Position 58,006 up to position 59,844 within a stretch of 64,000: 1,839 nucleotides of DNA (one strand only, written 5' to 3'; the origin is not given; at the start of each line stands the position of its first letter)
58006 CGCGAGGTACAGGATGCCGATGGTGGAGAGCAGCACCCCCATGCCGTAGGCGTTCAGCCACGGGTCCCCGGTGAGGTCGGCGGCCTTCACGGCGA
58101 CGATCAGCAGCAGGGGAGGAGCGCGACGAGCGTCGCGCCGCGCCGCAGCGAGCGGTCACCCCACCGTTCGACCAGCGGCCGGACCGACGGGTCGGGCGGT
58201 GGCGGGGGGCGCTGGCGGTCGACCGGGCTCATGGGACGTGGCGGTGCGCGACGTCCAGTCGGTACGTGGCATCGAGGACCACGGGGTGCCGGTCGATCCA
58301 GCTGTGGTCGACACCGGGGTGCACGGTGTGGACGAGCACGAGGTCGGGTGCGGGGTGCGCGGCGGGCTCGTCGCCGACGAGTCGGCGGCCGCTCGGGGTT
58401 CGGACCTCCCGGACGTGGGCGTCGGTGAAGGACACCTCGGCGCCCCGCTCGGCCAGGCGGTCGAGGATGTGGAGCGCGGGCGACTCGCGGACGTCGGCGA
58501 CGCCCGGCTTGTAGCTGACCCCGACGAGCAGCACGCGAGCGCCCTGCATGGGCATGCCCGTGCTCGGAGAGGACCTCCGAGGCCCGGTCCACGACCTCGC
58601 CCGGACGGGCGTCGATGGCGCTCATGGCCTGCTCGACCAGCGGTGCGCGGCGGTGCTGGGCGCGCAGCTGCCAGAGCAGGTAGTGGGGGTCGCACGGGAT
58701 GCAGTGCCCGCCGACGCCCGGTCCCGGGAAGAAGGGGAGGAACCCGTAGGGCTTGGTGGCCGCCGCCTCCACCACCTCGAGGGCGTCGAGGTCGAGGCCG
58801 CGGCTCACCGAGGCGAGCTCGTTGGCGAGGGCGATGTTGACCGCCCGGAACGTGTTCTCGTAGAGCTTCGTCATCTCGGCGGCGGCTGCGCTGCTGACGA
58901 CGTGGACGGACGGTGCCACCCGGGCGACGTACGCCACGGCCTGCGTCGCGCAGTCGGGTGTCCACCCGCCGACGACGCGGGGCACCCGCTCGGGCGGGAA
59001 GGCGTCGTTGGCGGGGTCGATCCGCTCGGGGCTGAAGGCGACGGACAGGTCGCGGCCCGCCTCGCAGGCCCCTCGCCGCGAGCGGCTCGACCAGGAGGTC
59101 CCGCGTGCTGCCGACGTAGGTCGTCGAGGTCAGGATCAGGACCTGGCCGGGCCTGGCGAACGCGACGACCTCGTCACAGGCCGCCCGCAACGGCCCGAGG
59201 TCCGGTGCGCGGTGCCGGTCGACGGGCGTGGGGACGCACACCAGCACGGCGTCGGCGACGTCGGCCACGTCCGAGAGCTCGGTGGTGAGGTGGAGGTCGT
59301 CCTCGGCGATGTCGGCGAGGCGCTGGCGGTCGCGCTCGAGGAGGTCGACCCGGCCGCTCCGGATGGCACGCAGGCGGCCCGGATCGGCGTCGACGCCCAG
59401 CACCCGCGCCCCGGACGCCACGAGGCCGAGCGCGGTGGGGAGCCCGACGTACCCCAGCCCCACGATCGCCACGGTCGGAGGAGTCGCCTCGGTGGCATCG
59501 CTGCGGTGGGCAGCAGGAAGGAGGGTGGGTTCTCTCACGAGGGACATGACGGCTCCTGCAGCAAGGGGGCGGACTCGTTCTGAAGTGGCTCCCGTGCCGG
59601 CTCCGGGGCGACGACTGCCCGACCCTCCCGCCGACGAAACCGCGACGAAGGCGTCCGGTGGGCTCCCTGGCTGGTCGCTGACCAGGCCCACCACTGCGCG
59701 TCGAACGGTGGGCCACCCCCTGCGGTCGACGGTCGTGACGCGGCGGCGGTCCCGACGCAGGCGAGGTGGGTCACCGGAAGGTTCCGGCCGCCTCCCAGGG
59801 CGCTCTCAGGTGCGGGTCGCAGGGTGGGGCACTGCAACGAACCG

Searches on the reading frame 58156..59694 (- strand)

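Call 66: search_protein_families(library=pfam, proteins=[window:58156-59694:-], max_evalue=0.001)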
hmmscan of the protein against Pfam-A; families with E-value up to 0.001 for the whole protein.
window:58156-59694:- (512 aa): 2 families
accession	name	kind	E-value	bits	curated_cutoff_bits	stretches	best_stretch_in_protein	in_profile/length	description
PF03721.20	UDPG_MGDP_dh_N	-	4.6e-26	92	27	1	74-202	2-133/187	UDP-glucose/GDP-mannose dehydrogenase family, NAD binding domain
PF03446.21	NAD_binding_2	-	2.7e-05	24.7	21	1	74-210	1-112/161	NAD binding domain of 6-phosphogluconate dehydrogenase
